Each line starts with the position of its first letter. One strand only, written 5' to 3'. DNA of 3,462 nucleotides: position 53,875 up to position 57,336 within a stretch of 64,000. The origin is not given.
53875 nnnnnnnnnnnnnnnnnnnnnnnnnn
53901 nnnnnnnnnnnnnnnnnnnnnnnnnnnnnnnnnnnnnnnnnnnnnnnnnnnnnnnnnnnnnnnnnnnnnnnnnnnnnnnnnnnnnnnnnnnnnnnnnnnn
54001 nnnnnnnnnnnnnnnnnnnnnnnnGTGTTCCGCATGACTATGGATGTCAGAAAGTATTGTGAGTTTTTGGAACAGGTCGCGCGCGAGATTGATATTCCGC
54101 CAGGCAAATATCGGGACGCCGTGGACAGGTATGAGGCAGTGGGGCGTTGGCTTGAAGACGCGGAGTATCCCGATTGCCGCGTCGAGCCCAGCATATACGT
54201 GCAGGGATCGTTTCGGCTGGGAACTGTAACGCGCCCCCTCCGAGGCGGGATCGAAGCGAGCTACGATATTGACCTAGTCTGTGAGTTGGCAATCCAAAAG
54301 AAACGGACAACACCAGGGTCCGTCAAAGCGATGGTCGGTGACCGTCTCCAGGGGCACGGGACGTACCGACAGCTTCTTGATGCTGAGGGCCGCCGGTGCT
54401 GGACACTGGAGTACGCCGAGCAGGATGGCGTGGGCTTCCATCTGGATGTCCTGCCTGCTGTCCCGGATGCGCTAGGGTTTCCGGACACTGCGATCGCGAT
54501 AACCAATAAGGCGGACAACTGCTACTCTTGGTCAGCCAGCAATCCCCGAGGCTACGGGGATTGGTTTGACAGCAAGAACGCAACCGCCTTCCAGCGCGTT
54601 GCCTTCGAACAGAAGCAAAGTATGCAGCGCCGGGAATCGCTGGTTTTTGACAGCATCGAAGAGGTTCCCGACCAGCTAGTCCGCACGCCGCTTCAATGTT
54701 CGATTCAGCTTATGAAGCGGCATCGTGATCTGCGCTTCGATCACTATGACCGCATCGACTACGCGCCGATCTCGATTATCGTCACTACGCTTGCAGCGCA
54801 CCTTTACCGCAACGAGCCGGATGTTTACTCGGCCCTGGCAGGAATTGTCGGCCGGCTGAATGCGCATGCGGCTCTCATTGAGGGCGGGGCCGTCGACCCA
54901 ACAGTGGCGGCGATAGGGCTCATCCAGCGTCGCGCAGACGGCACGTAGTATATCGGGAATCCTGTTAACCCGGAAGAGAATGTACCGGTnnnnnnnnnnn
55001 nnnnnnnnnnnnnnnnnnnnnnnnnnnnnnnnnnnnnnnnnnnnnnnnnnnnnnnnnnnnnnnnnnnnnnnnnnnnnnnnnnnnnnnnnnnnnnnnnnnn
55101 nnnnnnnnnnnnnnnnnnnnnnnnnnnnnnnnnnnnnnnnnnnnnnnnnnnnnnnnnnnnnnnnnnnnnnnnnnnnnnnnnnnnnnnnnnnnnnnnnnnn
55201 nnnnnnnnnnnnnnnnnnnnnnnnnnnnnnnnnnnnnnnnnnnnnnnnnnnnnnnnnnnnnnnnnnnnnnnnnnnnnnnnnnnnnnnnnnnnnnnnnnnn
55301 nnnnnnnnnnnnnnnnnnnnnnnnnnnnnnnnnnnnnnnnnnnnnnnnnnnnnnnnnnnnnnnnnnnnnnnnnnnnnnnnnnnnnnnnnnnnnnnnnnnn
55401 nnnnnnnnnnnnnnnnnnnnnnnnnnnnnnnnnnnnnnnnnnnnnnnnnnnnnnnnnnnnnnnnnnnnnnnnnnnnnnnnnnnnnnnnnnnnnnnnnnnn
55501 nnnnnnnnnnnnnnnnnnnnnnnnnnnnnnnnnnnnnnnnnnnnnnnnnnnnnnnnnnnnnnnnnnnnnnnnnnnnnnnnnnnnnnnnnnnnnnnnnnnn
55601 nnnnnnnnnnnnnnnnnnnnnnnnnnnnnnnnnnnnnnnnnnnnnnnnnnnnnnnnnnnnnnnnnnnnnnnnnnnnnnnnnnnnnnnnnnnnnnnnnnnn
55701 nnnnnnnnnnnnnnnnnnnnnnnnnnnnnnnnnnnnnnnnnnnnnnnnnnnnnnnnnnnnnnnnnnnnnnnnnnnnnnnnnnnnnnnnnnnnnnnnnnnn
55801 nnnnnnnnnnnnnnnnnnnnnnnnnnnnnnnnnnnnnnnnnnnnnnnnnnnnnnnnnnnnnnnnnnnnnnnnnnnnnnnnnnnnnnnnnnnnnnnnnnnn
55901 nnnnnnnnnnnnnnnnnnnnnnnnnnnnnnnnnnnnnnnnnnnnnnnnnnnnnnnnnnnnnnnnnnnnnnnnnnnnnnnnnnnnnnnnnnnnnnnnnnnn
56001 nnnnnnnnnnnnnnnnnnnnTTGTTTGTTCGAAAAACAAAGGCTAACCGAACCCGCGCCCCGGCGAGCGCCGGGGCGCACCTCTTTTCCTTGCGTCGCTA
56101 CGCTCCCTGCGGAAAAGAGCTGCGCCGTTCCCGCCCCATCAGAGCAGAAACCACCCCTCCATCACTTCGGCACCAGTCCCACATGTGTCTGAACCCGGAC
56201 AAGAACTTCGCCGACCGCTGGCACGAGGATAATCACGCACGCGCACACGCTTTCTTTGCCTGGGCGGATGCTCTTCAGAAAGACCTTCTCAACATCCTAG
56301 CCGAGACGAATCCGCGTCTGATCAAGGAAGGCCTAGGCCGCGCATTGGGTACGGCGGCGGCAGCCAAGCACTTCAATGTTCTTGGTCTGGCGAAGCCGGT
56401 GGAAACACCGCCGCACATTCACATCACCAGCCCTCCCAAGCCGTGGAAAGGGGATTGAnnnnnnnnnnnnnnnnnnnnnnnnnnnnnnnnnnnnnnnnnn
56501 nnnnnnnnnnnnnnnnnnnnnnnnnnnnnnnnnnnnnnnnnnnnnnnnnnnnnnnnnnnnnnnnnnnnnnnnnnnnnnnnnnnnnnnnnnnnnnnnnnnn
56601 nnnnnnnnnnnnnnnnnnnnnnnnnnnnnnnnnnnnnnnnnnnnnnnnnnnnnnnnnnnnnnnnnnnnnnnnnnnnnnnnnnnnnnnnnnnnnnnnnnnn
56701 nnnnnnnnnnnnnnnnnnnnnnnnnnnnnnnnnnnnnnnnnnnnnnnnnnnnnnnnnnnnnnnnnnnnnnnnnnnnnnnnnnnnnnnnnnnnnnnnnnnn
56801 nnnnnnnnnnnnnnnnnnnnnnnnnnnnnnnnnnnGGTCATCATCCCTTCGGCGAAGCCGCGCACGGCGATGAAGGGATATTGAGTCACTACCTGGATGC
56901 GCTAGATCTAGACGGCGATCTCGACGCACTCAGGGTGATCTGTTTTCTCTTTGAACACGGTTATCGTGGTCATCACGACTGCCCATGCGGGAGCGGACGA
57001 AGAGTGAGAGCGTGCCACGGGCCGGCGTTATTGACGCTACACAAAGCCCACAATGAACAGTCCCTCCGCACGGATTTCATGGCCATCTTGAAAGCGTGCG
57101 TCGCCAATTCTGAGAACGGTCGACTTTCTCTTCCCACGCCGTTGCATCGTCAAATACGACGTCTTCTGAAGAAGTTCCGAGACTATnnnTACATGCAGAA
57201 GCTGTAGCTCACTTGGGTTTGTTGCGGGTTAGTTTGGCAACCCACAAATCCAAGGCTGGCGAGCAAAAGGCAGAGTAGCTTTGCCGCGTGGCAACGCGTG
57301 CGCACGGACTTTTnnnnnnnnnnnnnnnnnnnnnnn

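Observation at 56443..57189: Accessory protein combining an E2-like active-site stretch with a SEC-C-type zinc knuckle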

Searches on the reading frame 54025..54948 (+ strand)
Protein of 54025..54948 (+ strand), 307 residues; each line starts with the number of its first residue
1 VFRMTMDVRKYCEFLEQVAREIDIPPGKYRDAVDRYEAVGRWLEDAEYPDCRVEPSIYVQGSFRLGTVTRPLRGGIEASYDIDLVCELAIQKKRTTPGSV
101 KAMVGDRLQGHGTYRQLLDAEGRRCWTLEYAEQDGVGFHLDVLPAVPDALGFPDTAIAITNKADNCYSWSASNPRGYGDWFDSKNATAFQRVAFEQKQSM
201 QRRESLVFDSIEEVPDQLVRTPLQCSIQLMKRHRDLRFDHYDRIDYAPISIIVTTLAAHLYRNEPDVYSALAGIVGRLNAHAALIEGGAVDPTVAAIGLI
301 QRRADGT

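Call 4: search_protein_families(library=pfam, proteins=[window:54025-54948:+], max_evalue=0.1)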
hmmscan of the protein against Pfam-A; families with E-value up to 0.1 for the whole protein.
window:54025-54948:+ (307 aa): 2 families
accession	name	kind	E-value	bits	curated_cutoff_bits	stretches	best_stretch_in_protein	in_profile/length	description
PF21654.3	DncV-like_NTFase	-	5.9e-06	27.6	24.9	1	55-142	1-87/90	Cyclic GMP-AMP synthase DncV-like, nucleotidyltransferase domain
PF18144.7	SMODS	-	4.4e-05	24.2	26.5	1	18-185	10-164/164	Second Messenger Oligonucleotide or Dinucleotide Synthetase domain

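Call 5: search_protein_families(library=padloc, proteins=[window:54025-54948:+], max_evalue=0.1)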
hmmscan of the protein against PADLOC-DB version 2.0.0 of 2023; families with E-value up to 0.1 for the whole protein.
window:54025-54948:+ (307 aa): 19 families
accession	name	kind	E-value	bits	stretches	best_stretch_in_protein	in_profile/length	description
PDLC00780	Cyclase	-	7.8e-92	306.4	1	9-282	7-272/388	oligonucleotide-cyclase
PDLC00770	Cyclase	-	1.6e-87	292.5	1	6-282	3-285/509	oligonucleotide-cyclase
PDLC00815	Cyclase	-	1.3e-52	177.2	1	13-282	14-268/393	oligonucleotide-cyclase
PDLC00816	Cyclase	-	7.6e-52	174.8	1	13-278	16-272/542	oligonucleotide-cyclase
PDLC00800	Cyclase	-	1.1e-31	108.7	1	13-276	19-282/420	oligonucleotide-cyclase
PDLC00797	Cyclase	-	2e-27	94.3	1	11-263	13-264/417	oligonucleotide-cyclase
PDLC00811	Cyclase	-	1.5e-26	91.4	1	6-281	46-320/427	oligonucleotide-cyclase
PDLC00817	Cyclase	-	2.5e-21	74.3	1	10-264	21-276/419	oligonucleotide-cyclase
PDLC00787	Cyclase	-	4.3e-17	60.4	1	14-189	7-169/333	oligonucleotide-cyclase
PDLC00793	Cyclase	-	2.2e-16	58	1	18-188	11-166/462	oligonucleotide-cyclase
PDLC00798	Cyclase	-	1.7e-14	52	1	56-188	47-165/344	oligonucleotide-cyclase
PDLC00795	Cyclase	-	5.3e-12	43.4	1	56-262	50-217/340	oligonucleotide-cyclase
PDLC00774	Cyclase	-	5e-08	30.5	1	52-190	46-164/316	oligonucleotide-cyclase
PDLC00824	Cyclase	-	1.6e-07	28.6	1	56-185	56-180/466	oligonucleotide-cyclase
PDLC00822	Cyclase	-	0.001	16.5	1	54-123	45-109/375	oligonucleotide-cyclase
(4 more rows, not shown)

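Call 6: search_protein_families(library=ncbifam, proteins=[window:54025-54948:+], max_evalue=0.1)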
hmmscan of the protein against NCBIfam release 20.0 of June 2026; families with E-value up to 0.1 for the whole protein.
window:54025-54948:+ (307 aa): 2 families
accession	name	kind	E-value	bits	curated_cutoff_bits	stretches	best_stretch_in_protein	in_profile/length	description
NF041078.1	cGAS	equivalog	1.8e-08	33.9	150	2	50-142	57-147/339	CBASS cGAMP synthase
NF041117.1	CBASS_cyclase_b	equivalog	5.2e-06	26.2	200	1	53-190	35-155/275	CBASS oligonucleotide cyclase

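Call 34: search_solved_structures(query=window:54025-54948:+, max_evalue=0.001)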
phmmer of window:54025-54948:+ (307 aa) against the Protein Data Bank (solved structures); distinct sequences matched with E-value up to 0.001: 6.
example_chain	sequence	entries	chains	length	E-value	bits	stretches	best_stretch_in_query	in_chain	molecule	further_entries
9woo_A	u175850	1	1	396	1.8e-42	148.9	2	12-149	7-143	Cyclic GMP-AMP synthase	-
8hsb_A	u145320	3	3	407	3.1e-26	95.5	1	10-263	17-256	CdnG | SmCdnG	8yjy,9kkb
7ljn_A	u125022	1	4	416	9.5e-15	57.8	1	15-262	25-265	CD-NTase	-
8ysc_A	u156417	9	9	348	1.1e-05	28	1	58-185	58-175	Nucleotidyltransferase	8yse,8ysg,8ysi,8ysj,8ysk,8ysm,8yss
8ysd_A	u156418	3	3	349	1.1e-05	28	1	58-184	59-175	Nucleotidyltransferase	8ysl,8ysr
8ysn_A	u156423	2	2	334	1.3e-05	27.8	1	58-184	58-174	Nucleotidyltransferase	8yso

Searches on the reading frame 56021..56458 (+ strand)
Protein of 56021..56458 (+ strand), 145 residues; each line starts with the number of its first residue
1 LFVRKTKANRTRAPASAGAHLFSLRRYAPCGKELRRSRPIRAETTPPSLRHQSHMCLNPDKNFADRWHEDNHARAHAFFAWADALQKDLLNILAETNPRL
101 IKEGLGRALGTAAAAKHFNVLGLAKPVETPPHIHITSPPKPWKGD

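Call 4: search_protein_families(library=pfam, proteins=[window:56021-56458:+], max_evalue=0.1)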
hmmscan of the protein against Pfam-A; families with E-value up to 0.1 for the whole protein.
window:56021-56458:+ (145 aa): 0 families

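Call 5: search_protein_families(library=padloc, proteins=[window:56021-56458:+], max_evalue=0.1)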
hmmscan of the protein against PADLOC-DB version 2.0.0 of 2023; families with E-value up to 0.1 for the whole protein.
window:56021-56458:+ (145 aa): 4 families
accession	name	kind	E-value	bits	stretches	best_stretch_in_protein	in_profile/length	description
PDLC00811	Cyclase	-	6e-13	46.6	1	60-125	344-411/427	oligonucleotide-cyclase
PDLC00780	Cyclase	-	7e-11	39.9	1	58-122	285-350/388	oligonucleotide-cyclase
PDLC00770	Cyclase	-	2.8e-07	27.8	1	58-118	299-358/509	oligonucleotide-cyclase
PDLC00816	Cyclase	-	0.016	12.1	1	57-103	298-342/542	oligonucleotide-cyclase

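Call 6: search_protein_families(library=ncbifam, proteins=[window:56021-56458:+], max_evalue=0.1)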
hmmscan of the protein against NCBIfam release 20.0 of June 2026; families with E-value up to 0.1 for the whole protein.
window:56021-56458:+ (145 aa): 0 families

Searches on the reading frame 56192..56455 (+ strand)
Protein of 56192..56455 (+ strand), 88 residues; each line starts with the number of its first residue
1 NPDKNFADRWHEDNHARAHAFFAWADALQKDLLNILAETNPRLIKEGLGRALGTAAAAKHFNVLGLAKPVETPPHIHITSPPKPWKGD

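Call 39: search_solved_structures(query=window:56192-56455:+, max_evalue=10, show_alignments=4)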
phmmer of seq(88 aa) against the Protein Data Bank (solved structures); distinct sequences matched with E-value up to 10: 4.
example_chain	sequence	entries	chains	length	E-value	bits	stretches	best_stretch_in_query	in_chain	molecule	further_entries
9woo_A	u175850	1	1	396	0.098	16.4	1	1-85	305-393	Cyclic GMP-AMP synthase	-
5vto_A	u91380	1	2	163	0.76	13.6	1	18-69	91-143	Blasticidin M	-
1yfj_A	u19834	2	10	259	1.7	12.5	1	23-52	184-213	DNA adenine methylase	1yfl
1yf3_A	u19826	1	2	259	1.7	12.5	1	23-52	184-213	DNA adenine methylase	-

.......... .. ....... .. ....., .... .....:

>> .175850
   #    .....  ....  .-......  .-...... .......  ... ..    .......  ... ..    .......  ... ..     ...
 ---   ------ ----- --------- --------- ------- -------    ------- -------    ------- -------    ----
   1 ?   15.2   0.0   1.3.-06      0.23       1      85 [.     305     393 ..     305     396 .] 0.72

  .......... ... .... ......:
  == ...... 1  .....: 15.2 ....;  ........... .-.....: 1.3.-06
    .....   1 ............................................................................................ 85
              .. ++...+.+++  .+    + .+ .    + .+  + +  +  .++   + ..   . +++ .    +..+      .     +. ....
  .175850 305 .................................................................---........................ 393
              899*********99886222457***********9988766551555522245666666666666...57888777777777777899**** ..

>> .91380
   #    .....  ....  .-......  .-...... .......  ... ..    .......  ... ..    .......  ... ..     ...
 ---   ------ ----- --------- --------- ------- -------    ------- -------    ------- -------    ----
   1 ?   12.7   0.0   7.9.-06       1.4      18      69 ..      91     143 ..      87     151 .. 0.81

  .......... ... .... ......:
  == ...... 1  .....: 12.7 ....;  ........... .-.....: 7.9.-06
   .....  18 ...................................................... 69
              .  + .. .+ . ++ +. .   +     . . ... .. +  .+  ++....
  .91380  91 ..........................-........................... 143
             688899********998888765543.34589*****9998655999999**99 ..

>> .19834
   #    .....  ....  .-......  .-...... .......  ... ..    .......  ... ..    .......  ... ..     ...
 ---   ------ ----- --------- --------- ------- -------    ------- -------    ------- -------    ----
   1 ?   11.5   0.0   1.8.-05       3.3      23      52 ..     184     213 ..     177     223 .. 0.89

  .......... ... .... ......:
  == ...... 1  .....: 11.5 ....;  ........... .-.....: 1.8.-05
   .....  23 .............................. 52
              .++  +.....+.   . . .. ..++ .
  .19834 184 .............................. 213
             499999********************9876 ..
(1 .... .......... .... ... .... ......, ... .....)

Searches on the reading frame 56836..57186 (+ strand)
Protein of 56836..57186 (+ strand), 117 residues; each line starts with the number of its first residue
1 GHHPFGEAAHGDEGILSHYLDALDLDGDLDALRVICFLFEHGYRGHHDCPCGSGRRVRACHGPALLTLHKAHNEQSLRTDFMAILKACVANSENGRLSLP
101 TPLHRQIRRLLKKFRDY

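Call 76: predict_structure(alignment_id=A3)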
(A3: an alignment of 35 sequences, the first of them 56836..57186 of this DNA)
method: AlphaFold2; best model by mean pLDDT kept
length: 117 residues; sequences in the alignment: 35
mean_pLDDT: 91.2   pTM: 0.82
mean pLDDT of the five models: 91.2, 89.8, 89.5, 89.3, 88.2
residues with pLDDT >= 90: 99; 70-90: 8; 50-70: 6; < 50: 4
segments of 3 or more residues with pLDDT < 50: 1-3
pLDDT, mean of each block of 10 residues (from residue 1): 53 92 95 96 96 95 97 95 96 94 95 88
secondary structure, 60 per line:
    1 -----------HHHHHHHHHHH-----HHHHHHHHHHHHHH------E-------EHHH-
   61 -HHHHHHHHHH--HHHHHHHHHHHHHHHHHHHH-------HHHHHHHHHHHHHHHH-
elements in order: H12-22 H28-41 H62-71 H74-93 H101-116

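Call 78: fold_search(model_id=the predicted structure, library=pdb)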
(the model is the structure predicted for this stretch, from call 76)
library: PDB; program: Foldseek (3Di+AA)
matches with E <= 10: 33; with E <= 0.001: 0
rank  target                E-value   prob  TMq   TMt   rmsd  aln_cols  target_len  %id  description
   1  6gg1                  2.0e+00  0.11  0.28  0.24  11.1       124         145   10  Structure of PROSS-edited human interleukin 24 (released 2019-05-15)
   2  6v3z_A                2.1e+00  0.11  0.25  0.19  11.2       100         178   11  Structure of Salmonella enteritidis Sen1395 (released 2020-01-29)
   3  8wk3_F                2.4e+00  0.04  0.17  0.11  18.9       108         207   20  Cryo-EM structure of the proximal rod-export apparatus and FlgF within the motor-hook complex in the CW state (released 2024-09-04)
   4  5h3i_D                2.9e+00  0.16  0.36  0.43   9.3        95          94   10  Crystal Structure of Oryza sativa Acyl-CoA-Binding Protein 2 (released 2017-05-17)
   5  6kf8_C                4.1e+00  0.14  0.36  0.46   8.9        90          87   10  OsACBP2 in complex with C18:3-CoA (released 2020-10-21)
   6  1l8d_B                4.3e+00  0.04  0.19  0.21  13.8       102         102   16  Rad50 coiled-coil Zn hook (released 2002-08-28)
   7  5h3i_B                4.8e+00  0.12  0.35  0.44   9.4        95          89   12  Crystal Structure of Oryza sativa Acyl-CoA-Binding Protein 2 (released 2017-05-17)
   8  5h3i_A                5.3e+00  0.14  0.39  0.48   8.8        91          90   10  Crystal Structure of Oryza sativa Acyl-CoA-Binding Protein 2 (released 2017-05-17)
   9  1lnw_G                5.3e+00  0.06  0.27  0.25  10.3       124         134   14  CRYSTAL STRUCTURE OF THE MEXR REPRESSOR OF THE MEXAB-OPRM MULTIDRUG EFFLUX OPERON OF PSEUDOMONAS AERUGINOSA (released 2002-09-11)
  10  3vpr_C                5.6e+00  0.05  0.27  0.20  11.0       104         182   17  Crystal Structure of a TetR Family Transcriptional Regulator PfmR from Thermus thermophilus HB8 (released 2012-07-11)
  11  6k9g_B                5.6e+00  0.04  0.27  0.15  11.9       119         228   18  Human LXR-beta in complex with an agonist (released 2020-04-22)
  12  4dwn_A                5.9e+00  0.04  0.19  0.21  10.5        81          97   14  Crystal Structure of Human BinCARD CARD (released 2013-02-06)
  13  9k29_A                5.9e+00  0.02  0.17  0.10  18.5       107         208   20  Structure of the Salmonella flagellar FliPQR complex reconstituted in the peptidisc (released 2025-08-06)
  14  2cb8_A                6.2e+00  0.06  0.27  0.33   8.6        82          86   10  High resolution crystal structure of liganded human L-ACBP (released 2006-10-25)
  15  5h3g                  6.6e+00  0.10  0.38  0.45   9.1        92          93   11  Crystal Structure of Oryza sativa Acyl-CoA-Binding Protein 1 (released 2017-05-17)
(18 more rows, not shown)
